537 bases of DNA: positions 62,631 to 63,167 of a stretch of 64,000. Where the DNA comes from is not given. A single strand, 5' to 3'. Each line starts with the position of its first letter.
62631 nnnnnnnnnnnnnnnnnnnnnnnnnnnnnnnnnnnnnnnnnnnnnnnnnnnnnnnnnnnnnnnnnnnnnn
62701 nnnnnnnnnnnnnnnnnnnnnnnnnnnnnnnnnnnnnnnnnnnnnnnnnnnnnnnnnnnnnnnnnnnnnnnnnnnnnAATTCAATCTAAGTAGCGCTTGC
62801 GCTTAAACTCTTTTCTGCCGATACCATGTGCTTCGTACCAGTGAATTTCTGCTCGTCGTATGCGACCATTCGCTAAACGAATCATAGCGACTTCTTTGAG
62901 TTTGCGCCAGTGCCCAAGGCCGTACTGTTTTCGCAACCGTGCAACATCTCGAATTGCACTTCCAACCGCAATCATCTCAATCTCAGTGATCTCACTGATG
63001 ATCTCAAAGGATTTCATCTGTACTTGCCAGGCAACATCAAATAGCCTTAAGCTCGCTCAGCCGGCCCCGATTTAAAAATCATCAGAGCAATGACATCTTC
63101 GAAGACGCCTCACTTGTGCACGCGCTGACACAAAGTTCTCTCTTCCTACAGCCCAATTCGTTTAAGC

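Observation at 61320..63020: AT-rich (~40% GC) island encoding a 318-aa ORFan and a tightly linked pair of small proteins: candidate horizontally acquired defense or addiction module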

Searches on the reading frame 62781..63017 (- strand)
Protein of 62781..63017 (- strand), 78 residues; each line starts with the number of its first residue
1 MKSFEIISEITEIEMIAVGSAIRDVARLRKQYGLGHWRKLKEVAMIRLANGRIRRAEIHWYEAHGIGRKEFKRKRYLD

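Call 3: search_protein_families(library=pfam, proteins=[window:62781-63017:-], max_evalue=1)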
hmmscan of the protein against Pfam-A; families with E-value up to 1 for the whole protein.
window:62781-63017:- (78 aa): 0 families

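Call 4: search_protein_families(library=padloc, proteins=[window:62781-63017:-], max_evalue=1)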
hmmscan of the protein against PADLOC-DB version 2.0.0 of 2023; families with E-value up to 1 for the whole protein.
window:62781-63017:- (78 aa): 0 families

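Call 5: search_protein_families(library=ncbifam, proteins=[window:62781-63017:-], max_evalue=1)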
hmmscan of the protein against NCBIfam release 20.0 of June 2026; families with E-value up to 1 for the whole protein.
window:62781-63017:- (78 aa): 0 families

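Call 8: search_protein_families(library=phrogs, proteins=[window:62781-63017:-], max_evalue=1)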
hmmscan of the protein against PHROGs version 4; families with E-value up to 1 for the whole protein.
window:62781-63017:- (78 aa): 1 family
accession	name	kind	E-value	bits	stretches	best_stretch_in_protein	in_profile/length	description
phrog_13618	-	unknown function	0.028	15.6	1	24-56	36-68/80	-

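Call 12: find_homologous_proteins(query=window:62781-63017:-)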
Query window:62781-63017:- (78 aa): 4094 proteins with E <= 0.001 among 4097 candidates; the best 120 are listed.
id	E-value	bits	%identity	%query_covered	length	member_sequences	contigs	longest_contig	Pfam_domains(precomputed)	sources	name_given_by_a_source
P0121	2.6e-43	163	100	100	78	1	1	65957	-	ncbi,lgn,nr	ncbi:hypothetical protein HYR54_17325 [Candidatus Acetothermia bacterium]|nr:hypothetical protein [C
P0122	1.2e-36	142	86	100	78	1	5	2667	-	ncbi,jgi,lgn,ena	-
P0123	5.4e-36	139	83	100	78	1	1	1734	-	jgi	jgi:hypothetical protein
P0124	6.0e-36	139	83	100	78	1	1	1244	-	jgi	jgi:hypothetical protein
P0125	8.0e-36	139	85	100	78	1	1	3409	-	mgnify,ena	mgnify:CR=1 FL=1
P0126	8.2e-36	139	82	100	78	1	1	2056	-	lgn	-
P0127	9.7e-36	139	82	100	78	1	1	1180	-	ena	-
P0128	1.1e-35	138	82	100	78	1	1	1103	-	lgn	-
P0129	1.5e-35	138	82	100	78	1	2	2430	-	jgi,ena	-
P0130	1.6e-35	138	85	100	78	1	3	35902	-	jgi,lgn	-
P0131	1.9e-35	138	82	100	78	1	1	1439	-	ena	-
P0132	2.1e-35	138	83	100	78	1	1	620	-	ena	-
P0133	2.4e-35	137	82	100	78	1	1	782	-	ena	-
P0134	3.1e-35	137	81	100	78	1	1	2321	-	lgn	-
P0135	3.5e-35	137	86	97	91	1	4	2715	-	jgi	jgi:hypothetical protein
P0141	9.2e-35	136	82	100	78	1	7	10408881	-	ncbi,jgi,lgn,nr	ncbi:MAG: hypothetical protein M5U01_23980 [Ardenticatenaceae bacterium]|nr:hypothetical protein [Ar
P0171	5.9e-34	133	81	100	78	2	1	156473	-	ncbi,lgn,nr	ncbi:MAG: hypothetical protein HY913_17230 [Desulfomonile tiedjei]|nr:hypothetical protein [Desulfom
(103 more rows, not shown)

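Call 25: search_solved_structures(query=A3, max_evalue=10, show_alignments=2)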
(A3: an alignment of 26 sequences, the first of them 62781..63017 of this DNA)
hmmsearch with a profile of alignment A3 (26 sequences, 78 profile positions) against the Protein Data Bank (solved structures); distinct sequences matched with E-value up to 10: 0.

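Call 29: find_encoding_contigs(protein=P0141, flank=5000, max_places=7)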
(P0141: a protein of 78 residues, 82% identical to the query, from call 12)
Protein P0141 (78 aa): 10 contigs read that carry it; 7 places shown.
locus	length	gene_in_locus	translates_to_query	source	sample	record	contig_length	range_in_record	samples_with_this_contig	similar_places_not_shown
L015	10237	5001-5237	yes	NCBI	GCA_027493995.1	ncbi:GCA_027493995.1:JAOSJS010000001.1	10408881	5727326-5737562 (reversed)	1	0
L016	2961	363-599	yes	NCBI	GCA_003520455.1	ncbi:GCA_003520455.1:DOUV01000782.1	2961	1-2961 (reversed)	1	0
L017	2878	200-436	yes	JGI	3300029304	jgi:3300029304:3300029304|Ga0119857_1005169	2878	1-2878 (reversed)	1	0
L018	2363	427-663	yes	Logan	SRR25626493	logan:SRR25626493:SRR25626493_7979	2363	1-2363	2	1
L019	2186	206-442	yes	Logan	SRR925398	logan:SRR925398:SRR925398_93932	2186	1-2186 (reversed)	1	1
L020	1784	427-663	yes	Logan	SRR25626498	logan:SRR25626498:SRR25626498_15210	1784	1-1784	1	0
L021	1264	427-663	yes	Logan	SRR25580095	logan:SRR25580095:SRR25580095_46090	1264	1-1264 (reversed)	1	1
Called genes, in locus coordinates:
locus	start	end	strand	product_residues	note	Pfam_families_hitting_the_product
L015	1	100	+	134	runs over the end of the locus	-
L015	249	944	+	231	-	PF22557:DuOB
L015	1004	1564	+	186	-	PF04343:DUF488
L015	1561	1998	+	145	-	PF04343:DUF488, PF22751:DUF488-N3a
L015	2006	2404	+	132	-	-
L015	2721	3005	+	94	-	-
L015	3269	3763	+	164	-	-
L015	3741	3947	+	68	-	-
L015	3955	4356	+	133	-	-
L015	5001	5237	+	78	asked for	-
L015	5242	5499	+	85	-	-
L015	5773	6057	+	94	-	-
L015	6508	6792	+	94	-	PF02985:HEAT (faint)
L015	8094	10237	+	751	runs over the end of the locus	PF03235:GmrSD_N, PF04326:SLFN_AlbA_2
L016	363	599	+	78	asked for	-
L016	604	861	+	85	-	-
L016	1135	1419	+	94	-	-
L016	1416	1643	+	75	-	-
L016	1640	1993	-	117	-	-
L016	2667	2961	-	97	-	?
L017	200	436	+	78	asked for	-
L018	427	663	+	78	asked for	-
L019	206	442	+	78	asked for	-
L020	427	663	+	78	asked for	-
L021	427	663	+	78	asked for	-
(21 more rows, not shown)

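Call 30: find_encoding_contigs(protein=P0171, flank=5000, max_places=3)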
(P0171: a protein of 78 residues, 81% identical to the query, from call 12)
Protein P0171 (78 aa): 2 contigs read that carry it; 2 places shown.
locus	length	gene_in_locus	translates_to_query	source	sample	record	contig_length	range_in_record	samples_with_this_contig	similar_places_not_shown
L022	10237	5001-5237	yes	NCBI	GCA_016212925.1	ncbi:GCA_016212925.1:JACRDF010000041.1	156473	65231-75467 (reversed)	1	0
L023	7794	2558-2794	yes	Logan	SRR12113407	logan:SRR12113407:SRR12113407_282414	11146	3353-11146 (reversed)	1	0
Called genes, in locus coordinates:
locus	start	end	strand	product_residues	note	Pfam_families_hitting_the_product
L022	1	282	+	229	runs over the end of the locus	PF01457:Peptidase_M8 (faint)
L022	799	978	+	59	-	-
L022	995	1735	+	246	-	-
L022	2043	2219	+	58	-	-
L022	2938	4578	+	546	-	PF00884:Sulfatase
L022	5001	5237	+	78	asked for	-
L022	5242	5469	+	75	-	-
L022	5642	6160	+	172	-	PF14300:DMP19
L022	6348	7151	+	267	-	PF09509:Hypoth_Ymh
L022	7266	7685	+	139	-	-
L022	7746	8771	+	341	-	PF12724:Flavodoxin_5 (weak), PF12797:Fer4_2 (faint), PF12838:Fer4_7 (faint), PF13183:Fer4_8 (faint), PF13237:Fer4_10 (weak), PF00037:Fer4, PF12837:Fer4_6 (faint), PF13187:Fer4_9 (faint), +2 more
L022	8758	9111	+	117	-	-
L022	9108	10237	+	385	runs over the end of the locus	-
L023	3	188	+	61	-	?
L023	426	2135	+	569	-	PF00884:Sulfatase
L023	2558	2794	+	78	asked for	-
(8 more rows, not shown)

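Call 40: predict_structure(alignment_id=A3)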
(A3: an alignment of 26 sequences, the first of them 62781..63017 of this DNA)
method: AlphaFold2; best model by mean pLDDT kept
length: 78 residues; sequences in the alignment: 26
mean_pLDDT: 73.1   pTM: 0.56
mean pLDDT of the five models: 73.1, 59.3, 59.1, 52.7, 51.4
residues with pLDDT >= 90: 0; 70-90: 44; 50-70: 34; < 50: 0
segments of 3 or more residues with pLDDT < 50: none
pLDDT, mean of each block of 10 residues (from residue 1): 74 70 60 69 85 85 73 67
secondary structure, 60 per line:
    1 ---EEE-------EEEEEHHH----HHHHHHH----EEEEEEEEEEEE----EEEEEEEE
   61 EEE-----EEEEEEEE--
elements in order: E4-6 E14-18 H26-32 E37-48 E53-63 E69-76

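Call 49: search_dna_similar(query=window:62781-63017:-, collection=plasmids, mode=protein, max_rows=20)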
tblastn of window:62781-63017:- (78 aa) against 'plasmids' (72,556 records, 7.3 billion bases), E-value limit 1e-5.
Records with a match: 1; places in all: 1; records where one place covers at least 80% of the query: 0.
Best place of each record, by identity: 60-80% 1.
By first word of the organism name: Candidatus 1.
By predicted mobility (MOB-suite, as given by PLSDB): non-mobilizable 1.
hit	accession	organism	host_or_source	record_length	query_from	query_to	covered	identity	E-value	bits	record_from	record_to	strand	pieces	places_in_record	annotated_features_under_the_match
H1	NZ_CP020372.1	Candidatus Thiodictyon syntrophicum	meromictic lake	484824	17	77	78%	62.3%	2e-17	81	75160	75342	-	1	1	hypothetical protein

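Call 51: get_annotated_region(hit=H1, flank=4000)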
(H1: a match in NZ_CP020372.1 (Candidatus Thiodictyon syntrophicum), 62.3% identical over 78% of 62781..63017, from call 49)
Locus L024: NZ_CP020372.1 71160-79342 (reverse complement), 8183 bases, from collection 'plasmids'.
description: Candidatus Thiodictyon syntrophicum strain Cad16T plasmid pTs485, complete sequence
organism: Candidatus Thiodictyon syntrophicum (NCBI taxid 1166950)
taxonomy: Bacteria; Pseudomonadota; Gammaproteobacteria; Chromatiales; Chromatiaceae; Thiodictyon; Candidatus Thiodictyon syntrophicum
host: -; source: meromictic lake; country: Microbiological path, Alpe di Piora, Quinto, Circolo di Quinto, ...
typing (MOB-suite, as given by PLSDB): non-mobilizable
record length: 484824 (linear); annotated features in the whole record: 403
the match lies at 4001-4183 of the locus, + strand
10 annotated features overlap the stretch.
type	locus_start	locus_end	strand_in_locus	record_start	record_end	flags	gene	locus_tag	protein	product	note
CDS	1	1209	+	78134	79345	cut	-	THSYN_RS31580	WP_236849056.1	IS110 family transposase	-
CDS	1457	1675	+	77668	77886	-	-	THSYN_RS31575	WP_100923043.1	DUF433 domain-containing protein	-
CDS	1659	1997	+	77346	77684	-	-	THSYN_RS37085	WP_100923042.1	DUF5615 family PIN-like protein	-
CDS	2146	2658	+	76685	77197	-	-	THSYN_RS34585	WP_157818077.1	PEP-CTERM sorting domain-containing protein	-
CDS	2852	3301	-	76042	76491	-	-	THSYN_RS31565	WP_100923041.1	group II intron maturase-specific domain-containing protein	-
CDS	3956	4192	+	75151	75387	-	-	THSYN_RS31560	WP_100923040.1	hypothetical protein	-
CDS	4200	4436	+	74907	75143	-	-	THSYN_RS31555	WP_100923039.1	hypothetical protein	-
CDS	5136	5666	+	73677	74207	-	-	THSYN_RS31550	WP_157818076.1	hypothetical protein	-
CDS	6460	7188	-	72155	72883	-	-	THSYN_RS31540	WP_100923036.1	ATP-binding cassette domain-containing protein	-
CDS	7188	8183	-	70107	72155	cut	-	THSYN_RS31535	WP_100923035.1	vWA domain-containing protein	-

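Call 52: find_related_loci(query=A3, collection=viral_contigs, flank=4000)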
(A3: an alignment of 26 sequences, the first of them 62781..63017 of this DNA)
Query A3 (78 aa) in viral_contigs; peptide patterns used: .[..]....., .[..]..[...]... (x = any residue, [..] = any of these).
73 stretches matched a pattern; 37 encode a relative of the query (tblastn E <= 1e-3); 37 distinct loci.
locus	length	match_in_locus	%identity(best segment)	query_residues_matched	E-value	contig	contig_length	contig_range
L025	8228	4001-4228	57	3-78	8e-25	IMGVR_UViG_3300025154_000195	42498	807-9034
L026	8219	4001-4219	55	3-75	7e-24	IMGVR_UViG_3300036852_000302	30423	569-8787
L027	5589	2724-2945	57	4-77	2e-20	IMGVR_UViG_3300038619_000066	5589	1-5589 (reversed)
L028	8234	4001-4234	44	8-78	3e-13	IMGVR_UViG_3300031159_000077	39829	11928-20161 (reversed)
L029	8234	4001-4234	44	8-78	3e-13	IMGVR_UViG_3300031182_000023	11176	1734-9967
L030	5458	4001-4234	43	8-78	5e-13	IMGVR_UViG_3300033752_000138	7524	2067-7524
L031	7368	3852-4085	43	8-78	5e-13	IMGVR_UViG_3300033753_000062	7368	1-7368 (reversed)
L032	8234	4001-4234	43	8-78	5e-13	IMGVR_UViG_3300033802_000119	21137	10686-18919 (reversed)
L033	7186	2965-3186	45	8-78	3e-11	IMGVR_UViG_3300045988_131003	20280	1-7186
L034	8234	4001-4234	40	4-78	4e-11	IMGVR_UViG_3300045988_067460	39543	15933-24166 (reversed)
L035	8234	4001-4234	43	8-78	6e-13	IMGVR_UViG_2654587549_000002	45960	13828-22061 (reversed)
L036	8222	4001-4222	41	8-78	3e-9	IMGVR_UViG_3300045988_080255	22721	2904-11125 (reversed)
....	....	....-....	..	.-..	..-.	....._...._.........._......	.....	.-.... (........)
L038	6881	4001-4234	39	4-78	6e-9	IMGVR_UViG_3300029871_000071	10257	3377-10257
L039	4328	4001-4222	39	8-78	7e-8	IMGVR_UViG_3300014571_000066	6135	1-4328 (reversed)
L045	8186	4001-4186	39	17-78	2e-7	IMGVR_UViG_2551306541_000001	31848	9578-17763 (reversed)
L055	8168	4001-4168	38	19-74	3e-5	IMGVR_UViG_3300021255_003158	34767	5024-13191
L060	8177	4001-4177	31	8-66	2e-4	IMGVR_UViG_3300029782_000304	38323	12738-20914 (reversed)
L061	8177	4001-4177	34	20-78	3e-4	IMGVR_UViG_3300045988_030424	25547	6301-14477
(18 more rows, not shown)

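Call 71: search_protein_families(library=pfam, proteins=[L028:2978-4237:+, L036:1943-4231:+, L045:3107-4198:+, L061:2648-4180:+, L060:3563-4222:+, L055:3821-4192:+, L034:4230-4412:+, L060:4226-4534:+, L016:1135-1419:+, L016:1416-1643:+], max_evalue=0.1)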
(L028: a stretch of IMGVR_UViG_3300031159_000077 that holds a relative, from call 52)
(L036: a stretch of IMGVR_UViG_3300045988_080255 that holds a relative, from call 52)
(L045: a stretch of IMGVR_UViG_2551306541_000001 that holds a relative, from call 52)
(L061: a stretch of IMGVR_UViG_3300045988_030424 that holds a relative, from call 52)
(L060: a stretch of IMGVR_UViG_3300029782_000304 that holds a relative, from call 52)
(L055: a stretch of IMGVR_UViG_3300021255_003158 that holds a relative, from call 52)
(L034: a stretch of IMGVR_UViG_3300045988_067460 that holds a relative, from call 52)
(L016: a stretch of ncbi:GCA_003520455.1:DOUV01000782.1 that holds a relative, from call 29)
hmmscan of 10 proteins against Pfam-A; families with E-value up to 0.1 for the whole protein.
L028:2978-4237:+ (419 aa): 1 family
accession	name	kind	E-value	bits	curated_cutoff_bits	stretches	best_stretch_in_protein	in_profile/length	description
PF04233.19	Phage_Mu_F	-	2.6e-13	51.1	29.6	1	154-274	6-110/112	Phage Mu protein F like protein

L036:1943-4231:+ (762 aa): 5 families
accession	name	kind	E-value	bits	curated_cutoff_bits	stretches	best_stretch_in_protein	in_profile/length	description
PF06152.16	Phage_min_cap2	-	1.6e-92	310.7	26.3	1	9-379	4-365/366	Phage minor capsid protein 2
PF06167.18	Peptidase_M90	-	0.0034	17.5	26.2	1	529-610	138-215/243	Glucose-regulated metallo-peptidase M90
PF01134.28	GIDA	-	0.0043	16.6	22.1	1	129-205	199-276/391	Glucose inhibited division protein A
PF18731.6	HEPN_Swt1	-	0.058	14.1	27.5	0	172-235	39-98/115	Swt1-like HEPN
PF20784.2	DUF5575_C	-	0.065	14.2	24.5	0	178-226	32-77/116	DUF5575 C-terminal domain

L045:3107-4198:+ (363 aa): 0 families

L061:2648-4180:+ (510 aa): 1 family
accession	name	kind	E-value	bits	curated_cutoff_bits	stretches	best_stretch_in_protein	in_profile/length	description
PF06152.16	Phage_min_cap2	-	9.5e-113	377.3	26.3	1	3-359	1-365/366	Phage minor capsid protein 2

L060:3563-4222:+ (219 aa): 3 families
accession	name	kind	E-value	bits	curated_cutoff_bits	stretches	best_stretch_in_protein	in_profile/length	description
PF06152.16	Phage_min_cap2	-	1.3e-08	34.6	26.3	1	2-74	282-365/366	Phage minor capsid protein 2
PF20287.3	SH3DP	-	0.016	15.2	25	1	67-123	63-118/122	SH3 fold domain associated with phage DNA polymerases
PF16705.11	NUDIX_5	-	0.029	14.6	27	1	109-174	24-90/177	NUDIX, or N-terminal NPxY motif-rich, region of KRIT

L055:3821-4192:+ (123 aa): 0 families

L034:4230-4412:+ (60 aa): 1 family
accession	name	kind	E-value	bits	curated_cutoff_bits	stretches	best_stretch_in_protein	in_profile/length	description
PF23896.1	DUF7244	-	0.0012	19.3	27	1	2-48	1-47/57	Domain of unknown function (DUF7244)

L060:4226-4534:+ (102 aa): 0 families

L016:1135-1419:+ (94 aa): 0 families

L016:1416-1643:+ (75 aa): 0 families

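Call 87: search_protein_families(library=pfam, alignment_id=A6, max_evalue=0.1)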
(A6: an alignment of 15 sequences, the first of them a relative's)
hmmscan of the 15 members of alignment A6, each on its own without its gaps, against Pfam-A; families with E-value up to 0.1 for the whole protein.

A. member 1, L034:4230-4412:+ (60 aa): 1 family
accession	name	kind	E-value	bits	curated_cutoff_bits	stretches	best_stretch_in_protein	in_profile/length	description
PF23896.1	DUF7244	-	0.0012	19.3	27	1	2-48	1-47/57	Domain of unknown function (DUF7244)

B. families by the number of members that match (of 15 scanned): 7 families
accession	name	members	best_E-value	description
PF20111.4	DUF6501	3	0.005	Family of unknown function (DUF6501)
PF23896.1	DUF7244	1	0.0012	Domain of unknown function (DUF7244)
PF08239.17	SH3_3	1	0.017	Bacterial SH3 domain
PF16779.11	DMP12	1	0.024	DNA-mimic protein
PF06347.19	SH3_4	1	0.026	Bacterial SH3 domain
PF00018.34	SH3_1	1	0.037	SH3 domain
PF21820.2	DUF6886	1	0.037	Family of unknown function (DUF6886)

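Call 90: search_solved_structures(query=A7, max_evalue=10, show_alignments=3)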
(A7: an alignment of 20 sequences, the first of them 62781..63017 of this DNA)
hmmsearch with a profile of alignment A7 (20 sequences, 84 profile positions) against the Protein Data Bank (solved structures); distinct sequences matched with E-value up to 10: 10.
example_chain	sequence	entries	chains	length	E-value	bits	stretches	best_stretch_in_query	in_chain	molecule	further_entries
4std_A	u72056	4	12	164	0.019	18.6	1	47-67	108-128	Scytalone dehydratase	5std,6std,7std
3std_A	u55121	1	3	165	0.019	18.6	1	47-67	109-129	PROTEIN (SCYTALONE DEHYDRATASE)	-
1idp_A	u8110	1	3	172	0.022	18.4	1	47-67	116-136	SCYTALONE DEHYDRATASE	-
1std_A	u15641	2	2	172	0.022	18.4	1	47-67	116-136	SCYTALONE DEHYDRATASE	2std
11he_L8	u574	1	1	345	0.29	14.8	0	14-51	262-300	60S ribosomal protein L8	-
6xu6_CA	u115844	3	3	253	0.49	14.1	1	16-51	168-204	60S ribosomal protein L8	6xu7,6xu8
4v6w_CA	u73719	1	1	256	0.5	14.1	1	16-51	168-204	60S ribosomal protein L8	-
3h2v_E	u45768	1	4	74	0.91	13.2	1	23-63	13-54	Raver-1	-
1wi6_A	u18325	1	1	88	1.4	12.6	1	24-63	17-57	Hypothetical protein (RIKEN cDNA 1300006N24)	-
1vkc_A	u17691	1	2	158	6.3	10.5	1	39-73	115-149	putative acetyl transferase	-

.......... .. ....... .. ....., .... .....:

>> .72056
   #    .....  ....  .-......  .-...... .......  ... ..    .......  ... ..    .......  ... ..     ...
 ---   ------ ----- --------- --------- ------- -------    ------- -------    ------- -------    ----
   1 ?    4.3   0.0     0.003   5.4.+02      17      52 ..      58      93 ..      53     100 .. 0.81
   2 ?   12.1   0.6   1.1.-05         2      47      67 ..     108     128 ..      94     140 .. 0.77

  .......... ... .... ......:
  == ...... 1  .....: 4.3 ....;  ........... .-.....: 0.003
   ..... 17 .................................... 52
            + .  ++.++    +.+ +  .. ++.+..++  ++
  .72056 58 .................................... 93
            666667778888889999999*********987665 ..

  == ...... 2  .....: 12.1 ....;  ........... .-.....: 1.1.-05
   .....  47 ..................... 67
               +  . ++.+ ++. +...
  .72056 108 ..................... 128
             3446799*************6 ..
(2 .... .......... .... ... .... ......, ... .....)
